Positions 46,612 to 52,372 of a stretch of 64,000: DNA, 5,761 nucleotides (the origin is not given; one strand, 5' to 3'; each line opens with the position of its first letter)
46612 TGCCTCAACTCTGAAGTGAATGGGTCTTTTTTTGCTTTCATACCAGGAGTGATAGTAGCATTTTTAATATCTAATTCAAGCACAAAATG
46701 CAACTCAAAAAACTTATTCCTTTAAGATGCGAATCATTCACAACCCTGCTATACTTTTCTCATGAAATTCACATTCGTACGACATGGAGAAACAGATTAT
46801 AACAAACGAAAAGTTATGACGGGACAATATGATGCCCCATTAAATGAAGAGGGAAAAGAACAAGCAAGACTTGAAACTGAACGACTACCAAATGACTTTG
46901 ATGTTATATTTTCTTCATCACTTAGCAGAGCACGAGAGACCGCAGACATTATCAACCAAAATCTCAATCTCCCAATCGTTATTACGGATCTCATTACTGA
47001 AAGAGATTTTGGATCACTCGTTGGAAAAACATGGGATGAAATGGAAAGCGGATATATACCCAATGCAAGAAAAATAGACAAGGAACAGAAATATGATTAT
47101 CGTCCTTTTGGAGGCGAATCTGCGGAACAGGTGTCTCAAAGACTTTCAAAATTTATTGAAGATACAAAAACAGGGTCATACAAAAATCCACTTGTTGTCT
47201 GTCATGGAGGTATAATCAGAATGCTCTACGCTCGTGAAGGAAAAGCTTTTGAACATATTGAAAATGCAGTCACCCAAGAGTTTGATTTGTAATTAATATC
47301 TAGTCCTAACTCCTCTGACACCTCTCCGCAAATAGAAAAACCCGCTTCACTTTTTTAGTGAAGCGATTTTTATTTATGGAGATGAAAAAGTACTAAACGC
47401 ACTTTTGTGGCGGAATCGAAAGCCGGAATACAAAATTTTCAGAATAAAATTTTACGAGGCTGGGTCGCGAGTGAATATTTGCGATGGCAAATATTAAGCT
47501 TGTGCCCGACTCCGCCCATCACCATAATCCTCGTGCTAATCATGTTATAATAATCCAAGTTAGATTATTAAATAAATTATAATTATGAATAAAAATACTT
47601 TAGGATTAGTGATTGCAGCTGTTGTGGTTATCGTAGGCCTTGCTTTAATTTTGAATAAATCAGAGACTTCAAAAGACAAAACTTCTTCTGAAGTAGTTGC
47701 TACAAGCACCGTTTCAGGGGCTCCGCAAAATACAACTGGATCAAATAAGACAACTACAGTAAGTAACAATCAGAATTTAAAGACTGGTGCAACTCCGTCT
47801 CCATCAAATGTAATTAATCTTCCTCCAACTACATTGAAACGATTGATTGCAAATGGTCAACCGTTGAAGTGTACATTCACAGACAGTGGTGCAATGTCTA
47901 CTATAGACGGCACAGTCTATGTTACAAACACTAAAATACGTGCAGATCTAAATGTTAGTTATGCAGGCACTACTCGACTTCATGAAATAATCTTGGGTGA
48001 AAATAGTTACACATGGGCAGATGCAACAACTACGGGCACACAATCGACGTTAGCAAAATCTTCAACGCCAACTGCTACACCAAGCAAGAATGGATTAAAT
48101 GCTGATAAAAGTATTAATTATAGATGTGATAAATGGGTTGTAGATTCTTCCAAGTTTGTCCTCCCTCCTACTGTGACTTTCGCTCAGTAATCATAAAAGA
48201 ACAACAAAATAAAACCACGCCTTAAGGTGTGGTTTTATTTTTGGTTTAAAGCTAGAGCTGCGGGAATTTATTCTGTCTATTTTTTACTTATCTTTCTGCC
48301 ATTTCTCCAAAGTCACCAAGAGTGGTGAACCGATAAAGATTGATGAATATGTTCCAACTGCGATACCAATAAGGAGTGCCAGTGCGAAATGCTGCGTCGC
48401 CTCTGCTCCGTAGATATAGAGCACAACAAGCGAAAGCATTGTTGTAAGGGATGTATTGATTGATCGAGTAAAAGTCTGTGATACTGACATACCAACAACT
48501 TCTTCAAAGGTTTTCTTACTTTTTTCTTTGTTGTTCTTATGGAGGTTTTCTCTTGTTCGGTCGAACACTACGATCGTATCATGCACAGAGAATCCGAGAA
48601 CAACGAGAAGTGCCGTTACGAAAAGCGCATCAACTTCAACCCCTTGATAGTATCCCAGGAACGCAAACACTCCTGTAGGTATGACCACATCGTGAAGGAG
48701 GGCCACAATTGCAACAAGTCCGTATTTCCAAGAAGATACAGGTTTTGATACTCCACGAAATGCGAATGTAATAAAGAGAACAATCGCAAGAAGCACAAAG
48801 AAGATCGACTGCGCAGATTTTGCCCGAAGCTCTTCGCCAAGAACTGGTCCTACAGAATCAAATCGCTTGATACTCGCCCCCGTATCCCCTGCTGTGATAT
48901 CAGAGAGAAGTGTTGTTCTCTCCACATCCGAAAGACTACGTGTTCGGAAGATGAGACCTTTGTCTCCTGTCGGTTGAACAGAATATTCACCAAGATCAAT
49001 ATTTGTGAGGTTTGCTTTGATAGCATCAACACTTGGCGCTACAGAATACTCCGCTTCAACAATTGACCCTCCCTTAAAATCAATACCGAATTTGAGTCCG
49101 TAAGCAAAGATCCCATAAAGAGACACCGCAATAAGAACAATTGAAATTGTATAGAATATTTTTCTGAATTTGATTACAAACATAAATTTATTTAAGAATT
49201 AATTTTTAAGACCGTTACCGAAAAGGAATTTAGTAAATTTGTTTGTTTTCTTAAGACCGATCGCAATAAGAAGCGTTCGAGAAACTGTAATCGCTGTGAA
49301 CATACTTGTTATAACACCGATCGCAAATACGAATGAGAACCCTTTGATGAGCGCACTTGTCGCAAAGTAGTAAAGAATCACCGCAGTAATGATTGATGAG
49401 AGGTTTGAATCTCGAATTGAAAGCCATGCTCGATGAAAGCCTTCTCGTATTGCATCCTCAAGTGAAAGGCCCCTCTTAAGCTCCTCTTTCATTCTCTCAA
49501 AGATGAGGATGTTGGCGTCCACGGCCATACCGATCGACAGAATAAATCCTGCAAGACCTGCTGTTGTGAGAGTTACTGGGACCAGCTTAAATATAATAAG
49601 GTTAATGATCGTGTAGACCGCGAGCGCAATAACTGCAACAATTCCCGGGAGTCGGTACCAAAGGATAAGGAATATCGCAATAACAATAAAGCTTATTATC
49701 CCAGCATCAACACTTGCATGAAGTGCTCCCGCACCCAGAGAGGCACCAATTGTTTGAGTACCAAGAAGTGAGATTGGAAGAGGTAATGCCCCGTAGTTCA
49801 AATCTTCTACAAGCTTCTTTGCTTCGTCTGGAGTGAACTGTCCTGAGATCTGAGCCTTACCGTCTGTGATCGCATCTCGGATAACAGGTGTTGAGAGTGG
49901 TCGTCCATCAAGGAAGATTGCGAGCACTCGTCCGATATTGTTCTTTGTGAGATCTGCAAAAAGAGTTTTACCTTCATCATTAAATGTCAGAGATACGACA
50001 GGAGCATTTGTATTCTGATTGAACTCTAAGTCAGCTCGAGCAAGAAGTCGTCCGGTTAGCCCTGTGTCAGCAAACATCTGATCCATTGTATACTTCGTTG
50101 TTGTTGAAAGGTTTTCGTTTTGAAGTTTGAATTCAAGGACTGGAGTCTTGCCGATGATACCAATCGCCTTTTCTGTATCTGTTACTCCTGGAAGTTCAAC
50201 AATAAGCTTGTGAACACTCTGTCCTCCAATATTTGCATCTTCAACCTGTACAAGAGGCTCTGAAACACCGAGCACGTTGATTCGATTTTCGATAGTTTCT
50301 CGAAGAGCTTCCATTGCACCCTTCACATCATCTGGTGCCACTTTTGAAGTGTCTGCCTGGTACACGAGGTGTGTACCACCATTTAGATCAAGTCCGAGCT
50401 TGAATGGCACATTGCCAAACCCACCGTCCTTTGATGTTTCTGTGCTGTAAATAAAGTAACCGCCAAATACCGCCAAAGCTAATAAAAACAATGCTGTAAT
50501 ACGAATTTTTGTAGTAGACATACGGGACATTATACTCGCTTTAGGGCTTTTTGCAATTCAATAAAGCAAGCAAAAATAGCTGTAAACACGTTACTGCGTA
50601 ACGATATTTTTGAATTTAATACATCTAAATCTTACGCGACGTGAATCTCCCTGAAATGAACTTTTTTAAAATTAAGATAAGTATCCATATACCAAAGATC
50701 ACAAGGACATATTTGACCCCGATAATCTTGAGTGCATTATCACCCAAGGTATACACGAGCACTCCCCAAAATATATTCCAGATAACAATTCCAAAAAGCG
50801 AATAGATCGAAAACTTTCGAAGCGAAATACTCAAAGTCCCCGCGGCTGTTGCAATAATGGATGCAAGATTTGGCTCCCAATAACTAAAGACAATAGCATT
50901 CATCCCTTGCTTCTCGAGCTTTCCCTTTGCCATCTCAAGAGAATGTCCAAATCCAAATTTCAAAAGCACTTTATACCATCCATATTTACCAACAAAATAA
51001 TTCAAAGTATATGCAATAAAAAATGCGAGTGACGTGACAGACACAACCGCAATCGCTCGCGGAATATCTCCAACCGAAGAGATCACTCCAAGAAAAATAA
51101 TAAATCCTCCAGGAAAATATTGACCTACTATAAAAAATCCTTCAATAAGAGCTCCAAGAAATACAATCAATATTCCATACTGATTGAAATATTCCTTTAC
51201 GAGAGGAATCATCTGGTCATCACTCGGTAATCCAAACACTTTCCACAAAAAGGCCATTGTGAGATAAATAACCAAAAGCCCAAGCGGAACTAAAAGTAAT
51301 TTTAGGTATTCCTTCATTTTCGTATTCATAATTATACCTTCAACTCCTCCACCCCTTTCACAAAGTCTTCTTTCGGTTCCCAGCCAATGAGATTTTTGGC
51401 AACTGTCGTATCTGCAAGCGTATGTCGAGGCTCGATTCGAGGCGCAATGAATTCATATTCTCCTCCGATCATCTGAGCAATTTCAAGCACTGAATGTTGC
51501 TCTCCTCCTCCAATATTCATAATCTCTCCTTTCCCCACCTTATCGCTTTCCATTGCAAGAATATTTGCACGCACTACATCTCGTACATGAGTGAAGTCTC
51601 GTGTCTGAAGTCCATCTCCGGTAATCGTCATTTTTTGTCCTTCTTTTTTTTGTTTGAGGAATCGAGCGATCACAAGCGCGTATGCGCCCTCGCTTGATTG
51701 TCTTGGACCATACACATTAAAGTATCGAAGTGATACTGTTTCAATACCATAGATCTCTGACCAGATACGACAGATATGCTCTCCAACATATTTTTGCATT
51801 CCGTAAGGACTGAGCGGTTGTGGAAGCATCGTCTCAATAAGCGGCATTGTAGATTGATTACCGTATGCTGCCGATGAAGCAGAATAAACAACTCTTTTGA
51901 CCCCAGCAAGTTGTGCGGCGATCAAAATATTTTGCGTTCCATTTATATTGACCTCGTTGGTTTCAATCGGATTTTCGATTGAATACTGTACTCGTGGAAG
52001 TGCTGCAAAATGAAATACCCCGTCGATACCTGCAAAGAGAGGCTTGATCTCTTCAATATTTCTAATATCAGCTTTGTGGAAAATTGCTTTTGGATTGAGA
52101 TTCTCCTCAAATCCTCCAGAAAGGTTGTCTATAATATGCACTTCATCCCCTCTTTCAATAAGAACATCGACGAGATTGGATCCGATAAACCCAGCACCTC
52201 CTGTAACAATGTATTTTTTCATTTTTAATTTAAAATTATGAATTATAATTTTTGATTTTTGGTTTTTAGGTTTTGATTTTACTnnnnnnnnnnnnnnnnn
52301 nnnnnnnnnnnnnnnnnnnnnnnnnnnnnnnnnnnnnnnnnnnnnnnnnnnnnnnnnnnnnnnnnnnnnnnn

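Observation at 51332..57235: Surface-glycan gene set next to a giant Cys-rich pilin-like protein: candidate glycosylated, disulfide-knotted pilus appendage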

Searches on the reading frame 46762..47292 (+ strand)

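Call 61: search_protein_families(library=pfam, proteins=[window:46762-47292:+], max_evalue=5)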
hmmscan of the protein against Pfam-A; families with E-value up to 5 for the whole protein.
window:46762-47292:+ (176 aa): 1 family
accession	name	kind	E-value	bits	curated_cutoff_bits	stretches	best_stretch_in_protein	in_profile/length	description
PF00300.27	His_Phos_1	-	9.8e-43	146.5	21.7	1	4-158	2-157/194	Histidine phosphatase superfamily (branch 1)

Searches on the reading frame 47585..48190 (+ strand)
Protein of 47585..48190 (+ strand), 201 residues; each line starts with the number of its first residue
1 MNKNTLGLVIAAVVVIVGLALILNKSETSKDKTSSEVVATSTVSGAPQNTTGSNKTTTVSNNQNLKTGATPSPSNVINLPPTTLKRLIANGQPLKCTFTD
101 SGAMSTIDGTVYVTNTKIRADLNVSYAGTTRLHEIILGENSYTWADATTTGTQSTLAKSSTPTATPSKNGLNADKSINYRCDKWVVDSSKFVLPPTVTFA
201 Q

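Call 3: search_protein_families(library=pfam, proteins=[window:47585-48190:+], max_evalue=0.01)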
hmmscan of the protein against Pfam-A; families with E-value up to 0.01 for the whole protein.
window:47585-48190:+ (201 aa): 0 families

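Call 61: search_protein_families(library=pfam, proteins=[window:47585-48190:+], max_evalue=5)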
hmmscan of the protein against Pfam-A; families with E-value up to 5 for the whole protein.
window:47585-48190:+ (201 aa): 5 families
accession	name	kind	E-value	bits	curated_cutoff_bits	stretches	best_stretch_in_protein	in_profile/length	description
PF21827.1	New_glue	-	0.012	15.8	31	1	12-74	6-66/94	New glue protein family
PF07843.16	DUF1634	-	0.05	14.2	27.5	1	6-46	7-47/102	Protein of unknown function (DUF1634)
PF02038.21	ATP1G1_PLM_MAT8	-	0.05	13.4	26.9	1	6-25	16-35/48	ATP1G1/PLM/MAT8 family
PF13572.11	DUF4134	-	0.15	12.8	26.5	1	6-40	41-75/93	Domain of unknown function (DUF4134)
PF11297.13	DUF3098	-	0.23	11.5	25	1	3-32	5-34/67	Protein of unknown function (DUF3098)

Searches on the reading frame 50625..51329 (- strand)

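Call 3: search_protein_families(library=pfam, proteins=[window:50625-51329:-], max_evalue=0.01)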
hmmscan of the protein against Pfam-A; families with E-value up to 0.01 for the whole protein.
window:50625-51329:- (234 aa): 1 family
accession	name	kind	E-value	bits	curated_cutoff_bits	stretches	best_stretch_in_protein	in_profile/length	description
PF09335.16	VTT_dom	-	3.2e-12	47.4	33.9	1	77-193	7-122/123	VTT domain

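Call 4: search_protein_families(library=ncbifam, proteins=[window:50625-51329:-], max_evalue=0.01)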
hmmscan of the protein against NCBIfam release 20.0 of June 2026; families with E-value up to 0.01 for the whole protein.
window:50625-51329:- (234 aa): 2 families
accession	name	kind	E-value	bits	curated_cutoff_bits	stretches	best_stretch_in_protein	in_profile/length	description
NF052604.1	UndecprPTUtpABac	equivalog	1.2e-06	28.7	250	1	41-221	5-185/198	undecaprenyl phosphate transporter UptA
NF008102.0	PRK10847.1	equivalog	0.00015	21.6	236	1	39-221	17-201/219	DedA family protein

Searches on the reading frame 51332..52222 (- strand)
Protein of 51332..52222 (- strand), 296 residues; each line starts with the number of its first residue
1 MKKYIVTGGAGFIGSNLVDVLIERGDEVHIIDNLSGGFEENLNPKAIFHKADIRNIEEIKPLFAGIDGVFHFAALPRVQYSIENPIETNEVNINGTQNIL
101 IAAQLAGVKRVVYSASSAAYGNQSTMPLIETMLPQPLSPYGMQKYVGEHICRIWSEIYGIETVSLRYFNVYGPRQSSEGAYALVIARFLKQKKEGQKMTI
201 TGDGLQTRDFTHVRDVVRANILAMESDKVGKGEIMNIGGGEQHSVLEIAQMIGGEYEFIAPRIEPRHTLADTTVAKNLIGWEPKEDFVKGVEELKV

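Call 3: search_protein_families(library=pfam, proteins=[window:51332-52222:-], max_evalue=0.01)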
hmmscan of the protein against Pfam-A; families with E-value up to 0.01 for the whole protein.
window:51332-52222:- (296 aa): 10 families
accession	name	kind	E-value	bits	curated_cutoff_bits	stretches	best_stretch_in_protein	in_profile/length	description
PF01370.27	Epimerase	-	1.5e-65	221.4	20.9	1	5-238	2-240/240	NAD dependent epimerase/dehydratase family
PF16363.11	GDP_Man_Dehyd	-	2.7e-58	198.5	27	1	5-293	1-331/332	GDP-mannose 4,6 dehydratase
PF01073.25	3Beta_HSD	-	1.5e-26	93.5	22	1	5-225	1-230/280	3-beta hydroxysteroid dehydrogenase/isomerase family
PF02719.21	Polysacc_synt_2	-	2.4e-17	63.5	20.2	1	5-252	2-243/293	Polysaccharide biosynthesis protein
PF04321.23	RmlD_sub_bind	-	1.3e-14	54.4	27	1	4-273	3-248/287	RmlD substrate binding domain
PF07993.18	NAD_binding_4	-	9.9e-09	35.2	20.1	1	57-180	80-215/258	Male sterility protein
PF13460.12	NAD_binding_10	-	3.1e-08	34.1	27.2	1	8-123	1-105/184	NAD(P)H-binding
PF05368.20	NmrA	-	1.4e-05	25.3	27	1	3-116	4-107/298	NmrA-like family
PF08659.16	KR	-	0.0044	17.4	22.6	0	4-27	3-26/180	KR domain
PF00106.31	adh_short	-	0.0062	16.5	26.6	0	4-66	3-71/195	short chain dehydrogenase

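Call 4: search_protein_families(library=ncbifam, proteins=[window:51332-52222:-], max_evalue=0.01)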
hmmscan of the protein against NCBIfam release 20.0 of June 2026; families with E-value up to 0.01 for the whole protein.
window:51332-52222:- (296 aa): 38 families (the best 25 are shown)
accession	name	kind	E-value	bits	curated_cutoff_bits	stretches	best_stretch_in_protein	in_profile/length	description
TIGR01179.1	galE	equivalog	8.1e-50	169.5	262.3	1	5-286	3-312/332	UDP-glucose 4-epimerase GalE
NF011728.1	PRK15181.1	equivalog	9.9e-50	169.5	760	1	2-253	16-279/348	Vi polysaccharide biosynthesis UDP-N-acetylglucosaminuronic acid C-4 epimerase TviC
TIGR04180.1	EDH_00030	hypoth_equivalog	1.1e-41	142.8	475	1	5-254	2-258/297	NAD-dependent 4,6-dehydratase LegB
TIGR01181.1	dTDP_gluc_dehyt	equivalog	2.7e-38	131.8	365.1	1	3-291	1-304/321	dTDP-glucose 4,6-dehydratase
TIGR02197.1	heptose_epim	equivalog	1.4e-35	123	274.6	1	5-252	2-256/316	ADP-glyceromanno-heptose 6-epimerase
NF007956.0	PRK10675.1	subfamily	1.6e-30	106.4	394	1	4-251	3-275/338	UDP-glucose 4-epimerase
NF007490.0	PRK10084.1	subfamily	1e-27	97.1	649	2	122-263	148-284/361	dTDP-glucose 4,6-dehydratase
NF007582.0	PRK10217.1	equivalog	9.9e-27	93.9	698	1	1-262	1-276/355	dTDP-glucose 4,6-dehydratase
NF008360.0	PRK11150.1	equivalog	4.5e-24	85.2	452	1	5-251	3-249/310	ADP-glyceromanno-heptose 6-epimerase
TIGR03466.1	HpnA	hypoth_equivalog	4e-21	75.2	367.65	1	3-262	2-252/327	hopanoid-associated sugar epimerase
NF052578.1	StrlDmthSdmBMthl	equivalog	4.3e-19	69.4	600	1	5-252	4-241/328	sterol demethylase protein SdmB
NF047922.1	GDPFucSynFcl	equivalog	1.3e-18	67.5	500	1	4-258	5-255/308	GDP-L-fucose synthase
NF042422.1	oxyalk_red_OleD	equivalog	9.3e-16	58.1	580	1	3-231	2-222/329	2-alkyl-3-oxoalkanoate reductase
TIGR01472.1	gmd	equivalog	2.8e-15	56.4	415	1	4-251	3-263/342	GDP-mannose 4,6-dehydratase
NF043036.1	ErythonDh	equivalog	1.4e-14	54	325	1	3-153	2-162/321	D-erythronate dehydrogenase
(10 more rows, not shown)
